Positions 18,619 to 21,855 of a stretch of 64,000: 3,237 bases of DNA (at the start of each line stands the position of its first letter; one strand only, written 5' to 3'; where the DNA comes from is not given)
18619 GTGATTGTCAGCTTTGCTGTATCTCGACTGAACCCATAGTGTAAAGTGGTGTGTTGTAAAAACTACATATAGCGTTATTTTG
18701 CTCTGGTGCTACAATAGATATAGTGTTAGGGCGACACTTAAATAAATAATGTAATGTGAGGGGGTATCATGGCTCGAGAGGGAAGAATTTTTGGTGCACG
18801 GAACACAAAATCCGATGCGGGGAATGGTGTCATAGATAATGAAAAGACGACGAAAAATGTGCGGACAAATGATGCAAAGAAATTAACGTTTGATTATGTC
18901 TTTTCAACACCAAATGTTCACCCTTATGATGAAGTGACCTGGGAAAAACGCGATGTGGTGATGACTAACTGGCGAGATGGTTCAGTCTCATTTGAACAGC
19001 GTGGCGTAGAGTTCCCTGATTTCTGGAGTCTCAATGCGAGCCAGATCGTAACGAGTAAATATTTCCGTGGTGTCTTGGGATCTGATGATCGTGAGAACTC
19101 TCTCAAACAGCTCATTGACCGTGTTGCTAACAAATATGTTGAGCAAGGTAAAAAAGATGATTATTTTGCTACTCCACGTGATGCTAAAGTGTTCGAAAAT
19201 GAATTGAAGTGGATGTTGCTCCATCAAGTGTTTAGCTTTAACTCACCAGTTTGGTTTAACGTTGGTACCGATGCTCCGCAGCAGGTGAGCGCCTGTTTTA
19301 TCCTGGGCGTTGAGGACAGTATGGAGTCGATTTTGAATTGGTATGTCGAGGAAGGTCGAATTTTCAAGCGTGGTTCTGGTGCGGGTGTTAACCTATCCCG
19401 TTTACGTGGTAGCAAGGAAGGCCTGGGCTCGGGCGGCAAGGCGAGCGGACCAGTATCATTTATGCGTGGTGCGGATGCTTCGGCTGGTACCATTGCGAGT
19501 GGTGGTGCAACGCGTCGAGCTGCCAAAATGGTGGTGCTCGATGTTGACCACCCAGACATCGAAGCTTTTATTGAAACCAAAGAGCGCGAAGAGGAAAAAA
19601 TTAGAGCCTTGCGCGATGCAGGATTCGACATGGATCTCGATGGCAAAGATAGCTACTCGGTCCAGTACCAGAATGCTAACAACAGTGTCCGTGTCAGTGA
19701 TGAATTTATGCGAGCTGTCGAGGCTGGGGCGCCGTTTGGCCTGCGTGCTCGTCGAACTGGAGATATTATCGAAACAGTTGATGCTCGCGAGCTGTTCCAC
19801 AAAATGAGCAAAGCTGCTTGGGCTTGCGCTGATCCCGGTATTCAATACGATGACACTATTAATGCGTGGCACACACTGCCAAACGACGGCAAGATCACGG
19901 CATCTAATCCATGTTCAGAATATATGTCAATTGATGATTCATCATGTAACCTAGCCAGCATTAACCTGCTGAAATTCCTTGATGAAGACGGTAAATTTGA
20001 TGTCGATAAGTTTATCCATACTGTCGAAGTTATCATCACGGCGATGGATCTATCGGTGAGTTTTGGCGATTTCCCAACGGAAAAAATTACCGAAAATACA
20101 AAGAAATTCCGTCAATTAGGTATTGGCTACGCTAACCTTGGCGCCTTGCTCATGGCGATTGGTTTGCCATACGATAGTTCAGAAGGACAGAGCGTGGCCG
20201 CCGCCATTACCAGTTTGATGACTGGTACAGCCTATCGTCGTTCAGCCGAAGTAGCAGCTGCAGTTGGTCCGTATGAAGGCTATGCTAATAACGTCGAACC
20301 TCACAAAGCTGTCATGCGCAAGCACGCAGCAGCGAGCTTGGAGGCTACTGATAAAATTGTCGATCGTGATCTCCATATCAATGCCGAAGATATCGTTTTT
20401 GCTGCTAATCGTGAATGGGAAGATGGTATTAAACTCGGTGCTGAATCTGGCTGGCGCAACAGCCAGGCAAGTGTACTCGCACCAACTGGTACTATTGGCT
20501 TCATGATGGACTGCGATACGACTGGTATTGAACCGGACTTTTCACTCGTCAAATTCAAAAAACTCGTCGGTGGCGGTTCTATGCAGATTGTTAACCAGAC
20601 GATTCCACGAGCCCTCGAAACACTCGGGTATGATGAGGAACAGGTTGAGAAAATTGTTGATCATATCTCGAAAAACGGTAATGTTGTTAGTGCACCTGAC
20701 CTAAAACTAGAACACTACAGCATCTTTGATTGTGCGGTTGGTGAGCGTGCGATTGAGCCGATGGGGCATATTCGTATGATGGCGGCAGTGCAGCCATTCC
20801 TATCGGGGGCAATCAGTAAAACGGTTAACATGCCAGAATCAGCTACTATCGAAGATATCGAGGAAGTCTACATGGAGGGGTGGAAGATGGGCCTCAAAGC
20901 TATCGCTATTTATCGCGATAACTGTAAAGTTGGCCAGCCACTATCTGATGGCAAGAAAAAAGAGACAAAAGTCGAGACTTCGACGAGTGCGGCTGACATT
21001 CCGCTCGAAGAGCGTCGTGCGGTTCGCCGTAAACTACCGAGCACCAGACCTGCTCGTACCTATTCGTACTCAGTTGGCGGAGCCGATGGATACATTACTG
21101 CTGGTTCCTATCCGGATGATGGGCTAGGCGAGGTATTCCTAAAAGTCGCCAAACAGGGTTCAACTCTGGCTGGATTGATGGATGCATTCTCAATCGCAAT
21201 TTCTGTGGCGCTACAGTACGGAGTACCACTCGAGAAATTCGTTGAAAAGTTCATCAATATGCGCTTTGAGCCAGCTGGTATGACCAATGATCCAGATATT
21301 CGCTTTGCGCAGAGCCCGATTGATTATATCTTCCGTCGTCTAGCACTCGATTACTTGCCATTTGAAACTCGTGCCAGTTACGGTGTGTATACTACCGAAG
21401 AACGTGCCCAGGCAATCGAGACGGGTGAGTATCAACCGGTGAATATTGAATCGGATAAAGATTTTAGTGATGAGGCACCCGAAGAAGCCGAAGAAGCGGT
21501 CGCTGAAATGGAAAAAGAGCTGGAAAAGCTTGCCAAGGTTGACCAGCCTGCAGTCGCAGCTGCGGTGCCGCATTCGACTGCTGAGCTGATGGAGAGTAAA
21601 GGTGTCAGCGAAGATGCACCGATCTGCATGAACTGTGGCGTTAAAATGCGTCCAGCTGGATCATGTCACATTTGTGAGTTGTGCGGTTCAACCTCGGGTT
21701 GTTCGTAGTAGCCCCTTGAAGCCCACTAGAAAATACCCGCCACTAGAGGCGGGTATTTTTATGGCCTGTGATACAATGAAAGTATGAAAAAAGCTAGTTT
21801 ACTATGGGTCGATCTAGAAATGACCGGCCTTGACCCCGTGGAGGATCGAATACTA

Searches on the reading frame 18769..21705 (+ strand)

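Call 9: search_protein_families(library=pfam, proteins=[window:18769-21705:+], max_evalue=0.01)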
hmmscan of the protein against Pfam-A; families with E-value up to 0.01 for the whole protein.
window:18769-21705:+ (979 aa): 4 families
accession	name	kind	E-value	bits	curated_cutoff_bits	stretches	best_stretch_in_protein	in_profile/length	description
PF02867.20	Ribonuc_red_lgC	-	1.1e-145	486.7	23.9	1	174-715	1-523/523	Ribonucleotide reductase, barrel domain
PF08471.15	Ribonuc_red_2_N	-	2.6e-18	66.6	27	1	70-153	1-103/103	Class II vitamin B12-dependent ribonucleotide reductase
PF12637.14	TSCPD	-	8.8e-11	42.4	22.8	1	774-860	14-86/88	TSCPD domain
PF00317.26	Ribonuc_red_lgN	-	4.1e-06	27.2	28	1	88-168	5-75/77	Ribonucleotide reductase, all-alpha domain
